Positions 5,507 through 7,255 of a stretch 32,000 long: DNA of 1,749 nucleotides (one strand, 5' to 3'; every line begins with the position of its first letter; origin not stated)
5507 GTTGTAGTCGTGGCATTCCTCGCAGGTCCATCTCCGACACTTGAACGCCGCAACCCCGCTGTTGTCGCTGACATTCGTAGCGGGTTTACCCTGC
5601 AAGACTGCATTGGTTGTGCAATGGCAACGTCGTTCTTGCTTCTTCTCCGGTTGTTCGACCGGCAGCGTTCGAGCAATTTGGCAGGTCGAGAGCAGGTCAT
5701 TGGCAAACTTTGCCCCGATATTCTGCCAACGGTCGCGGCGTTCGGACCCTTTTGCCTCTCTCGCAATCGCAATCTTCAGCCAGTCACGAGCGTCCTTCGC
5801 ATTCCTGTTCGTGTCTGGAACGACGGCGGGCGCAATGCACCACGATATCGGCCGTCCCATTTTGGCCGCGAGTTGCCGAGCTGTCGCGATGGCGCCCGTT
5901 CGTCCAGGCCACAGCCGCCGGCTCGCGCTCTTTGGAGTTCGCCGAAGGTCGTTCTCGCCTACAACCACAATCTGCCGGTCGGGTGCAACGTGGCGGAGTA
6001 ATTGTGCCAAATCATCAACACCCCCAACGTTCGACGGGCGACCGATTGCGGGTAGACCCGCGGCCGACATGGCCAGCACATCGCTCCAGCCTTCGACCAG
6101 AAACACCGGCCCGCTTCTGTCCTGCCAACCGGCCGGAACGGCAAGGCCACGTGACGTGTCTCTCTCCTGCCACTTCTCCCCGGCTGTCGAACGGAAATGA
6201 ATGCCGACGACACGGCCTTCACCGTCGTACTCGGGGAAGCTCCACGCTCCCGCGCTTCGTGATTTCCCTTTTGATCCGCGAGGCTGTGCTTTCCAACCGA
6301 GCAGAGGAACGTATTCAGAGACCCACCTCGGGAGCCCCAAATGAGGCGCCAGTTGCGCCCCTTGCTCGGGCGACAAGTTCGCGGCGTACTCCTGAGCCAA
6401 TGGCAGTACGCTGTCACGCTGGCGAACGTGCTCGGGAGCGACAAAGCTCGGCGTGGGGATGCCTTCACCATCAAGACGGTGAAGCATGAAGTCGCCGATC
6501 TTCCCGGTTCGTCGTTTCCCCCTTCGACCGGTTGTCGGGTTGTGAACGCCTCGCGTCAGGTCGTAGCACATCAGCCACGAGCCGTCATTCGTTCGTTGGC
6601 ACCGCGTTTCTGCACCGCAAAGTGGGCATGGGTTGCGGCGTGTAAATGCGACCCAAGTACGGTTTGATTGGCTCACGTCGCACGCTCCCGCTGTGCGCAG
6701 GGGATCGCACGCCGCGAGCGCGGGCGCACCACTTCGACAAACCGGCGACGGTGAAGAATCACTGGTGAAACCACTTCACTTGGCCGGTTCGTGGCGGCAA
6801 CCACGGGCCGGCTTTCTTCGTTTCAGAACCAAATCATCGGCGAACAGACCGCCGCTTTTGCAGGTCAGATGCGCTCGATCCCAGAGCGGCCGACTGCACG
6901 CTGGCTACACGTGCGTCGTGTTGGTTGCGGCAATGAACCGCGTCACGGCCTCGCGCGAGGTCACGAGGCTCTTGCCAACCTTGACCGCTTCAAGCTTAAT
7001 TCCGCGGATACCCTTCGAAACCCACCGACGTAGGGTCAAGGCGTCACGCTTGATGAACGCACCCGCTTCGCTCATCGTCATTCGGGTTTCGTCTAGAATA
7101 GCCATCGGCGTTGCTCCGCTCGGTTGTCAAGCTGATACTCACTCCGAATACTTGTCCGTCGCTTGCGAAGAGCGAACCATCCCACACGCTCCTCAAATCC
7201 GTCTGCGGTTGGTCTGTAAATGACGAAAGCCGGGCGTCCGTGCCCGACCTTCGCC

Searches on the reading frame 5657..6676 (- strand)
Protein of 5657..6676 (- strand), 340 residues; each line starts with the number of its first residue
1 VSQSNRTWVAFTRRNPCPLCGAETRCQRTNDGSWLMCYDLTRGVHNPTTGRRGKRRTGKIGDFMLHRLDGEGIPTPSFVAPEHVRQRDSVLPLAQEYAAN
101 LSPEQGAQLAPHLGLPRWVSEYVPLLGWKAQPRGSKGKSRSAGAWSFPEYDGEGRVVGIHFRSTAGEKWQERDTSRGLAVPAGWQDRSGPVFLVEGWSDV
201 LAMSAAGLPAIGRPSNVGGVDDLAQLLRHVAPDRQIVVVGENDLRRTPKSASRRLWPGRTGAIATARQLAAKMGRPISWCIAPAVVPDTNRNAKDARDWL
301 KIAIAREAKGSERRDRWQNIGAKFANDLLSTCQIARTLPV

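Call 86: predict_structure(alignment_id=A6)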
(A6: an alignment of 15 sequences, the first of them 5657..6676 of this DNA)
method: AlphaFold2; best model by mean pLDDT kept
length: 340 residues; sequences in the alignment: 15
mean_pLDDT: 83.4   pTM: 0.72
mean pLDDT of the five models: 83.4, 83.0, 82.4, 82.3, 81.8
residues with pLDDT >= 90: 190; 70-90: 85; 50-70: 36; < 50: 29
segments of 3 or more residues with pLDDT < 50: 1-4, 45-48, 70-87
pLDDT, mean of each block of 10 residues (from residue 1): 59 81 83 80 51 68 73 40 51 95 91 92 94 61 90 95 90 92 96 97 97 88 95 96 80 84 95 95 92 95 81 88 96 73
secondary structure, 60 per line:
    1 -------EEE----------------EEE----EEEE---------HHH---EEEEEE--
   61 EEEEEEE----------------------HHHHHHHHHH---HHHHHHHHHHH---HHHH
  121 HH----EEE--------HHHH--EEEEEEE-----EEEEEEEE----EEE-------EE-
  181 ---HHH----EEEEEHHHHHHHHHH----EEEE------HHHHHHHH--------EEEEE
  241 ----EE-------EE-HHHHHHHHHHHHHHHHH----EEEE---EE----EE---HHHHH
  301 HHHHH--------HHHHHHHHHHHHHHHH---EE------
elements in order: E8-10 E27-29 E34-37 E53-58 E61-67 H90-99 H103-113 H117-122 E127-129 H138-141 E144-150 E156-163 E168-170 E191-195 H196-205 E210-213 H220-227 E236-240 H257-273 E278-281 H296-305 H314-329

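Call 88: fold_search(model_id=the predicted structure, library=pdb)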
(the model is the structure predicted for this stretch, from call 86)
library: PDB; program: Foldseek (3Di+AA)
matches with E <= 10: 502; with E <= 0.001: 33
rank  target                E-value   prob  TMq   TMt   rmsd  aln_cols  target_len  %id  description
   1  1eqn_E                3.4e-06  1.00  0.42  0.45  10.2       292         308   17  E.COLI PRIMASE CATALYTIC CORE (released 2000-06-30)
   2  1dde                  3.8e-06  1.00  0.43  0.47   6.2       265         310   19  STRUCTURE OF THE DNAG CATALYTIC CORE (released 2000-04-07)
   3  1eqn_C                5.4e-06  1.00  0.42  0.44   7.1       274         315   17  E.COLI PRIMASE CATALYTIC CORE (released 2000-06-30)
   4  1eqn_D                5.4e-06  1.00  0.43  0.46  10.5       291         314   18  E.COLI PRIMASE CATALYTIC CORE (released 2000-06-30)
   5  1eqn_B                5.7e-06  1.00  0.42  0.45   6.9       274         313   18  E.COLI PRIMASE CATALYTIC CORE (released 2000-06-30)
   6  3b39_B                6.8e-06  1.00  0.45  0.49   6.9       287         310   17  Structure of the DnaG primase catalytic domain bound to ssDNA (released 2008-01-15)
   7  2au3                  1.0e-05  1.00  0.40  0.34   6.6       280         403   13  Crystal Structure of the Aquifex aeolicus primase (Zinc Binding and RNA Polymerase Domains) (released 2005-11-15)
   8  3b39_A                1.1e-05  1.00  0.43  0.46   7.6       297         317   17  Structure of the DnaG primase catalytic domain bound to ssDNA (released 2008-01-15)
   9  5ikn_G                1.2e-05  1.00  0.28  0.21   6.7       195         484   16  Crystal Structure of the T7 Replisome in the Absence of DNA (released 2016-12-07)
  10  8dvf_H                1.3e-05  1.00  0.43  0.44  12.0       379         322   13  T4 Bacteriophage primosome with single strand DNA, state 1 (released 2023-06-14)
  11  1nui_A                1.4e-05  1.00  0.31  0.41  15.2       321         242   16  Crystal Structure of the primase fragment of Bacteriophage T7 primase-helicase protein (released 2003-05-27)
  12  1dd9                  1.6e-05  1.00  0.40  0.44   6.3       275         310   17  STRUCTURE OF THE DNAG CATALYTIC CORE (released 2000-04-07)
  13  1eqn_A                2.0e-05  1.00  0.39  0.42  10.2       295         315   17  E.COLI PRIMASE CATALYTIC CORE (released 2000-06-30)
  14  5ikn_D                2.3e-05  1.00  0.30  0.22   7.9       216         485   14  Crystal Structure of the T7 Replisome in the Absence of DNA (released 2016-12-07)
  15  8gao_G                3.3e-05  1.00  0.41  0.41  13.4       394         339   13  bacteriophage T4 stalled primosome with mutant gp41-E227Q (released 2023-06-07)
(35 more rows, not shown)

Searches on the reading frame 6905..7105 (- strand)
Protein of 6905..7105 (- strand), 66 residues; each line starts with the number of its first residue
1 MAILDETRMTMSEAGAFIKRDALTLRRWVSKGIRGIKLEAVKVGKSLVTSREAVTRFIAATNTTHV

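Call 14: search_protein_families(library=pfam, max_evalue=0.01, proteins=[window:6905-7105:-])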
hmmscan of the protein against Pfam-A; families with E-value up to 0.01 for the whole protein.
window:6905-7105:- (66 aa): 1 family
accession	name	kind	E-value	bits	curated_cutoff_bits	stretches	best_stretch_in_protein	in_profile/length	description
PF07618.16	DUF1580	-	5.5e-08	32.7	24.4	1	24-62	18-57/57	Protein of unknown function (DUF1580)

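Call 15: search_protein_families(library=phrogs, max_evalue=0.01, proteins=[window:6905-7105:-])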
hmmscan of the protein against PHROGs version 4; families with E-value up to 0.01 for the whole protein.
window:6905-7105:- (66 aa): 0 families
